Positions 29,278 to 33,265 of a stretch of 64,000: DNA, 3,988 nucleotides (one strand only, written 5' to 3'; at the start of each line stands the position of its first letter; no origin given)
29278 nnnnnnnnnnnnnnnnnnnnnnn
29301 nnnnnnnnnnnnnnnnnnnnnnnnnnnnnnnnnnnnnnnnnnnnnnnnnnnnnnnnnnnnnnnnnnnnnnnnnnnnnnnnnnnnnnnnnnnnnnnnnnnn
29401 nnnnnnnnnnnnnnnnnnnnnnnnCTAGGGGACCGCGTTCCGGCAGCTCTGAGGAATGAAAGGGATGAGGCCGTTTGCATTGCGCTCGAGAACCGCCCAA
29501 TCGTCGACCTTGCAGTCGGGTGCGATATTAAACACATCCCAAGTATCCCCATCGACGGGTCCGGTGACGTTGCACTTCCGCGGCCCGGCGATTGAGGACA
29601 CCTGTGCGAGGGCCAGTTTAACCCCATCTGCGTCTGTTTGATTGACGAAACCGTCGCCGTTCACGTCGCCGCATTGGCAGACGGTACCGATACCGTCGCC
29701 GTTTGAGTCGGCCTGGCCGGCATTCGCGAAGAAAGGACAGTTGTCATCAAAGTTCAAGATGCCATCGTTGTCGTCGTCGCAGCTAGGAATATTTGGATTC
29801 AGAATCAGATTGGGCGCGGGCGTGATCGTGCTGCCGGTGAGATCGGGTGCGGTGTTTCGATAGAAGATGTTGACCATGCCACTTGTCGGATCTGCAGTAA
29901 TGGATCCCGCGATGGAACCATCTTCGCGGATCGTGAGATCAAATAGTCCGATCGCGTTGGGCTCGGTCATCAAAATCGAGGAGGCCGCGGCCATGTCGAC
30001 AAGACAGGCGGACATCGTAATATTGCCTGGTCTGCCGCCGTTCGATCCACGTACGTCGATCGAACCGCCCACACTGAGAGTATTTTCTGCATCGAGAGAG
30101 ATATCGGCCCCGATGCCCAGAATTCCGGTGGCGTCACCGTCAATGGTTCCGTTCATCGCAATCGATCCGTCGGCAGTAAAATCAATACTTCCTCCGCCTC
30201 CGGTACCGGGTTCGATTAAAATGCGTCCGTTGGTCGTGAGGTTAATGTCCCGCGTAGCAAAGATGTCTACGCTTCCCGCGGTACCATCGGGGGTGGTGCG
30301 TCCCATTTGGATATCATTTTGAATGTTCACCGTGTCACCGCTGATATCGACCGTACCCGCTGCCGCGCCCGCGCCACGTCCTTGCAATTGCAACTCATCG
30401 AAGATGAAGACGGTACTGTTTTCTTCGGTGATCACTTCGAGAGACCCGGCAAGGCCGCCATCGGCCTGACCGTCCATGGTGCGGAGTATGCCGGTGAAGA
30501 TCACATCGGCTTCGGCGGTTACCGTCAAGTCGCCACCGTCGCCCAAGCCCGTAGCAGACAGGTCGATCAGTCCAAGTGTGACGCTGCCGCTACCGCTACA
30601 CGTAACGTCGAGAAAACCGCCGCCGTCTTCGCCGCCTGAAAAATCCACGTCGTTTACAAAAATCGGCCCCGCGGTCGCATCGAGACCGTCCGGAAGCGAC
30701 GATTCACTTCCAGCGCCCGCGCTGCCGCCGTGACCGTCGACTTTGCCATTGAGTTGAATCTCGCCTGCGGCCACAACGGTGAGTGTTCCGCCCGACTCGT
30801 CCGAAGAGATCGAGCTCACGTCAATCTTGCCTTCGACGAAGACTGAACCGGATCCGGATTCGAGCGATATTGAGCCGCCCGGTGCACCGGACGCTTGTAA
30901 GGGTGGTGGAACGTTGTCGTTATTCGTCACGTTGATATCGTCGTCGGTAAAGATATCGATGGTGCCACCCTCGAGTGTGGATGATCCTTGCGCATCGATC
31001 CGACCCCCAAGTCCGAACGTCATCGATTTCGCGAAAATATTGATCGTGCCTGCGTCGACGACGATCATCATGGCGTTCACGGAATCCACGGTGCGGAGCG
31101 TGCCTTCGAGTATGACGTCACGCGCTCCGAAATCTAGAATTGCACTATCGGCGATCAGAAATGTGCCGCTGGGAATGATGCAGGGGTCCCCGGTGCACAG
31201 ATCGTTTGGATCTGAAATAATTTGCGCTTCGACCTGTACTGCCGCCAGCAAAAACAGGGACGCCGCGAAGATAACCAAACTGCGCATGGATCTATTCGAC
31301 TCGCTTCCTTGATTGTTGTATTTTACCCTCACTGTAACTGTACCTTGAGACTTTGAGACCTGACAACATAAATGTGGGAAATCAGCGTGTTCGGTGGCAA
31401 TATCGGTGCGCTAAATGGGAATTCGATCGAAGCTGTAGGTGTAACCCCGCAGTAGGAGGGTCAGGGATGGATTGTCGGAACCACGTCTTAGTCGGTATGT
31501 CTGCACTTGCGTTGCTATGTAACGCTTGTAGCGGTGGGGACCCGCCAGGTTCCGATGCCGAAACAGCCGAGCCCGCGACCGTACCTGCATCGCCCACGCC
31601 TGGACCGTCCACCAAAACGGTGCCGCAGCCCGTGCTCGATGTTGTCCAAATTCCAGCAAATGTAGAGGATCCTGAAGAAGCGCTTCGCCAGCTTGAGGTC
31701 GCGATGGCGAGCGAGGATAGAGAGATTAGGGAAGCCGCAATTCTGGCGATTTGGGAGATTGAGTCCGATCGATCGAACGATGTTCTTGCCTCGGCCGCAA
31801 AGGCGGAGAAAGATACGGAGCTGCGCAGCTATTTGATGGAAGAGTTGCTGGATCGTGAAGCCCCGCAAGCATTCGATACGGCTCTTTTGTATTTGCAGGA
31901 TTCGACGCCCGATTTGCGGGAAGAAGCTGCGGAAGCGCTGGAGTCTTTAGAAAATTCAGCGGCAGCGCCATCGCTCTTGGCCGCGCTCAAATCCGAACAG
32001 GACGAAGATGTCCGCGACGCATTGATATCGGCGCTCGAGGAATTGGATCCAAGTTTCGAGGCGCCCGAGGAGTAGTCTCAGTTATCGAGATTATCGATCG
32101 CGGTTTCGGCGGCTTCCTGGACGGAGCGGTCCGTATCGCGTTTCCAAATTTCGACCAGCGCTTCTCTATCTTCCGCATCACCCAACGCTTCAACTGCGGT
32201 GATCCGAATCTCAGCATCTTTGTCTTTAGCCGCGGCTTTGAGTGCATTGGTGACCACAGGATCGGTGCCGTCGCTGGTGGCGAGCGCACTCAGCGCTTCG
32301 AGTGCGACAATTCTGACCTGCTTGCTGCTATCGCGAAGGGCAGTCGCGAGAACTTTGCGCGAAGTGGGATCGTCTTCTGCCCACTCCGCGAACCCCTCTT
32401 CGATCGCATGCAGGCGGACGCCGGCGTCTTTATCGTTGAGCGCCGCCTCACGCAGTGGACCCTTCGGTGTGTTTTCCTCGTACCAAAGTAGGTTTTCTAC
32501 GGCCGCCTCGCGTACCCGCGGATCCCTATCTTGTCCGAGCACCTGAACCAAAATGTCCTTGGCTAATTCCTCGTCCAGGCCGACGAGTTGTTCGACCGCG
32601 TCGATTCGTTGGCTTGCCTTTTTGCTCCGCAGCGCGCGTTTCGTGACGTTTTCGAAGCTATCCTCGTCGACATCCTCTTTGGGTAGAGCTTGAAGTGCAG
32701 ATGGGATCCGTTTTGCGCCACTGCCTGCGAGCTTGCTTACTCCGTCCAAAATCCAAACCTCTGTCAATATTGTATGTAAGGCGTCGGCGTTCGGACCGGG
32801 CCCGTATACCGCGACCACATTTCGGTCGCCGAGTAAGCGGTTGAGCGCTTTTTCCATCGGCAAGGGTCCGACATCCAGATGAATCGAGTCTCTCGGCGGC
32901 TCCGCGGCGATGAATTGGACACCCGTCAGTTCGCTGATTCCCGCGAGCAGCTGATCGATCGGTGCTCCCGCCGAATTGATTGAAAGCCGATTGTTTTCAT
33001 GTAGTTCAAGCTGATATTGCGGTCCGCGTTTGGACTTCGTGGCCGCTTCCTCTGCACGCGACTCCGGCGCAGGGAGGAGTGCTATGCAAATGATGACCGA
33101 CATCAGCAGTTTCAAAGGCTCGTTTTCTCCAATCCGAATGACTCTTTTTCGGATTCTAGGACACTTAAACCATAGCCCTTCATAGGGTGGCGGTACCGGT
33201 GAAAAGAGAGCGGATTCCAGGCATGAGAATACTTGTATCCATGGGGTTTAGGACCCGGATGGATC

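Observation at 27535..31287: Two tandem, abutting paralogous secreted beta-helix proteins with TSP3-like and dockerin-like calcium-binding C-termini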

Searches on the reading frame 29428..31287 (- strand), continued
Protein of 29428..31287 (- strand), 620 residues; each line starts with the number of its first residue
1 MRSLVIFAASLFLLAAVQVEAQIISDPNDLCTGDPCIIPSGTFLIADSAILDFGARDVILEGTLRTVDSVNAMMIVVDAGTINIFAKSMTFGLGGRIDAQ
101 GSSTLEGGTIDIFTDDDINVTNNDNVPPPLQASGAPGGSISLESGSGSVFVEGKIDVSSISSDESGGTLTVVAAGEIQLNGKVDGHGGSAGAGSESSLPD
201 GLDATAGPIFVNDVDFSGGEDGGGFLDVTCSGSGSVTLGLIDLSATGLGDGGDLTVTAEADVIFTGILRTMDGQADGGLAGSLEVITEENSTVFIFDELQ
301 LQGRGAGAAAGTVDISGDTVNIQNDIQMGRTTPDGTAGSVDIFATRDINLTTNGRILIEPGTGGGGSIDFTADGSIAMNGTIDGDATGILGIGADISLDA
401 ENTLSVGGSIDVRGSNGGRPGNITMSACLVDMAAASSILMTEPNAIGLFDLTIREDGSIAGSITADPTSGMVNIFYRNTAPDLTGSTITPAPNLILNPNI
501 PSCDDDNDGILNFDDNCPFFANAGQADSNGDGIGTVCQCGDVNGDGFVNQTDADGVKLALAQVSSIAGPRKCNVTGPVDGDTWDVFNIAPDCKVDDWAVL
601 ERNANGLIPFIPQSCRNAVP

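Call 76: search_protein_families(library=pfam, proteins=[P0060, P0073, P0072], max_evalue=0.001)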
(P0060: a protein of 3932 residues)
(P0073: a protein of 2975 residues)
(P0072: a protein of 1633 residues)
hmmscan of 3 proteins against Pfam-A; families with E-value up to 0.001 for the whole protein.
P0060 (3932 aa): 0 families

P0073 (2975 aa): 1 family
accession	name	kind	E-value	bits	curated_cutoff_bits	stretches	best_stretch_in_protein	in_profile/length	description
PF05860.19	TPS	-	6.3e-44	151.2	33.5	1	28-253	1-219/252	TPS secretion domain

P0072 (1633 aa): 1 family
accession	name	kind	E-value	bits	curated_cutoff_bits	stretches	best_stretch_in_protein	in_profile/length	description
PF05860.19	TPS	-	1e-48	166.9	33.5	1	28-218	2-180/252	TPS secretion domain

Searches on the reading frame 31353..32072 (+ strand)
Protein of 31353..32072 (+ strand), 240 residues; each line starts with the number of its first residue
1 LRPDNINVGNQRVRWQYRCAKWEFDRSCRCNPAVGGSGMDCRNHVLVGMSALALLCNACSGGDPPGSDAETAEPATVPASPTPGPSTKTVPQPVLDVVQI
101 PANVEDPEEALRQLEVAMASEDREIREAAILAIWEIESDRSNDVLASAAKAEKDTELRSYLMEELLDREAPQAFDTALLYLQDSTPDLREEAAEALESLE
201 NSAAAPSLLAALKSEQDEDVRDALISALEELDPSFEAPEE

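Call 11: search_protein_families(library=pfam, proteins=[window:31353-32072:+], max_evalue=0.001)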
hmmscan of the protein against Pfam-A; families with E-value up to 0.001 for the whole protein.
window:31353-32072:+ (240 aa): 3 families
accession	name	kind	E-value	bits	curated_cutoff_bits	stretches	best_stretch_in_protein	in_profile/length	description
PF13646.12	HEAT_2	-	1.4e-12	48.2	27.7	1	143-229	2-88/88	HEAT repeats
PF02985.28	HEAT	-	5.4e-07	29.7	23.5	0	180-199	8-27/31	HEAT repeat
PF13513.12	HEAT_EZ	-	2.3e-05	25.2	27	0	204-231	29-55/55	HEAT-like repeat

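Call 77: search_protein_families(library=pfam, proteins=[window:31353-32072:+], max_evalue=1)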
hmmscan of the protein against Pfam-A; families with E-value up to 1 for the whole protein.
window:31353-32072:+ (240 aa): 5 families
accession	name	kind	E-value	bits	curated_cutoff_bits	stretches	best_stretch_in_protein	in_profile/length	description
PF13646.12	HEAT_2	-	1.4e-12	48.2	27.7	2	143-229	2-88/88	HEAT repeats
PF02985.28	HEAT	-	5.4e-07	29.7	23.5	0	180-199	8-27/31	HEAT repeat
PF13513.12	HEAT_EZ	-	2.3e-05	25.2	27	0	204-231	29-55/55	HEAT-like repeat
PF11253.13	DUF3052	-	0.0051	17.2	22.7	1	156-222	28-92/125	Protein of unknown function (DUF3052)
PF03130.22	HEAT_PBS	-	0.016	16.2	20.9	1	188-213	1-26/27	PBS lyase HEAT-like repeat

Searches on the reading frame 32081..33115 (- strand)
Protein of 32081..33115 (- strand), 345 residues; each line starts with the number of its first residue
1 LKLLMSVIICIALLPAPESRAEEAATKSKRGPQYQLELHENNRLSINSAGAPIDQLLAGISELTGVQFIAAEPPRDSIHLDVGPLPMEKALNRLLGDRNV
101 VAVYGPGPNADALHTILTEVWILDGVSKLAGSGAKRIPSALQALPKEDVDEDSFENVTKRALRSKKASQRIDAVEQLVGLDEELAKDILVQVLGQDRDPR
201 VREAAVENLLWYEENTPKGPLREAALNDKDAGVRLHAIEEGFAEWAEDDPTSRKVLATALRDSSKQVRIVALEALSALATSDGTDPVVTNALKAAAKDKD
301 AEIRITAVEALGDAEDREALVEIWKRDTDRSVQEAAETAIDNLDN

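Call 11: search_protein_families(library=pfam, proteins=[window:32081-33115:-], max_evalue=0.001)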
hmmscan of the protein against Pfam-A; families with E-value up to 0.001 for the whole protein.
window:32081-33115:- (345 aa): 4 families
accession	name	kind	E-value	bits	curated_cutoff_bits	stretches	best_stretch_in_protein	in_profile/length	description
PF13646.12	HEAT_2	-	8.6e-25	87.3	27.7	4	221-312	4-88/88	HEAT repeats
PF02985.28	HEAT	-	3.4e-12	45.8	23.5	0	255-279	4-28/31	HEAT repeat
PF21581.3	SCD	-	4.1e-05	24.2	27.5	0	256-281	35-60/75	Stromalin conservative domain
PF20168.4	PDS5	-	5.4e-05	21.6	27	1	227-313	294-386/1053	Sister chromatid cohesion protein PDS5 protein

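Call 77: search_protein_families(library=pfam, proteins=[window:32081-33115:-], max_evalue=1)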
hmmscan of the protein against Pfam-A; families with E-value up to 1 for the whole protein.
window:32081-33115:- (345 aa): 13 families
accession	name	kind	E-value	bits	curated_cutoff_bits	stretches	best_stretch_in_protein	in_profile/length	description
PF13646.12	HEAT_2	-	8.6e-25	87.3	27.7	4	221-312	4-88/88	HEAT repeats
PF02985.28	HEAT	-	3.4e-12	45.8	23.5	3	255-279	4-28/31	HEAT repeat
PF21581.3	SCD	-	4.1e-05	24.2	27.5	0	256-281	35-60/75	Stromalin conservative domain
PF20168.4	PDS5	-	5.4e-05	21.6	27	1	227-313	294-386/1053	Sister chromatid cohesion protein PDS5 protein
PF13251.12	DUF4042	-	0.0016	18.6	27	1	248-279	37-68/182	Domain of unknown function (DUF4042)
PF12765.13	Cohesin_HEAT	-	0.0025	18.6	21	0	278-311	6-42/42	HEAT repeat associated with sister chromatid cohesion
PF12755.13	Vac14_Fab1_bd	-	0.003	18.6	22.1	0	294-311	34-51/97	Vacuolar 14 Fab1-binding region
PF14666.11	RICTOR_M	-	0.0062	16.7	27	1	250-278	75-103/104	Rapamycin-insensitive companion of mTOR, middle domain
PF01602.26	Adaptin_N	-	0.011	14.8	37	1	256-312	270-327/524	Adaptin N terminal region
PF25780.1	TPR_IPO5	-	0.029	15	27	1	253-293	83-124/172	IPO5-like, TPR repeats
PF13513.12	HEAT_EZ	-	0.041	14.9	27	0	271-312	7-53/55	HEAT-like repeat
PF25786.1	HEAT_GCN1_C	-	0.071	13.6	27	0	252-280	68-96/151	GCN1-like, C-terminal HEAT repeats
PF12717.13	Cnd1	-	0.14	12.6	26.4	0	256-317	26-88/162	non-SMC mitotic condensation complex subunit 1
